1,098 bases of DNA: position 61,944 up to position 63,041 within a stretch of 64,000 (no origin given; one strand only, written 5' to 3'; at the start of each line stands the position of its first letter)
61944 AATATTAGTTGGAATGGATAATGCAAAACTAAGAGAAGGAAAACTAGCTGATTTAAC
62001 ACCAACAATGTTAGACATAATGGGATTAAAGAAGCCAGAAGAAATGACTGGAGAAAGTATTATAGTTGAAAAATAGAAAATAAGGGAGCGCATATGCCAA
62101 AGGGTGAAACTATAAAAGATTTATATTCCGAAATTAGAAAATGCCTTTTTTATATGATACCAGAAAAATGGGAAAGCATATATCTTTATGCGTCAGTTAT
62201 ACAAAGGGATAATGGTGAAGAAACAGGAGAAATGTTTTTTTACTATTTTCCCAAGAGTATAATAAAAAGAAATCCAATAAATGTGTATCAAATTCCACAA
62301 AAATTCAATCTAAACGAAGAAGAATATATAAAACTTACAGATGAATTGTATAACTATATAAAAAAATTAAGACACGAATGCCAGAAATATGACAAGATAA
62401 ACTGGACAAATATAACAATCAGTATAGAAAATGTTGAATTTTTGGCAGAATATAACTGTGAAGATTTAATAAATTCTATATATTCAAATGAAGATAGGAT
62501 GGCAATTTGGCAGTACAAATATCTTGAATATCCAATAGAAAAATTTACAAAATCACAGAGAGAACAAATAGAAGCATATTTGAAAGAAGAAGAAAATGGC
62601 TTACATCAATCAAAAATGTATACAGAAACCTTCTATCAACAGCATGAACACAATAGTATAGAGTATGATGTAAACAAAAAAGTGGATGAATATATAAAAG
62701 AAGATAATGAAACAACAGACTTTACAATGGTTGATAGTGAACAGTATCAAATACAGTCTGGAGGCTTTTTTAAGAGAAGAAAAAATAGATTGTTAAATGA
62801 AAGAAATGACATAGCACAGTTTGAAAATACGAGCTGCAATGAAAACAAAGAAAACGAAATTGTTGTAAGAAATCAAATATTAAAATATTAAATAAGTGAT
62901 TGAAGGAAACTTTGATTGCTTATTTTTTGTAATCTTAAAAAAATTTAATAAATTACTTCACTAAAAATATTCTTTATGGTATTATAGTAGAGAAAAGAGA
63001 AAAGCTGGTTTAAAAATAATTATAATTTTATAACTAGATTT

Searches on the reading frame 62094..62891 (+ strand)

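Call 77: search_protein_families(library=pfam, proteins=[window:62094-62891:+], max_evalue=0.001)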
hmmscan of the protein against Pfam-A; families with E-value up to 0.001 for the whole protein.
window:62094-62891:+ (265 aa): 1 family
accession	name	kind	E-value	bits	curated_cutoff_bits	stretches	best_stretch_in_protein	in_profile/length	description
PF04634.17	YezG-like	-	3.5e-22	79.6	21.7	1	7-150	1-139/146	Immunity protein YezG-like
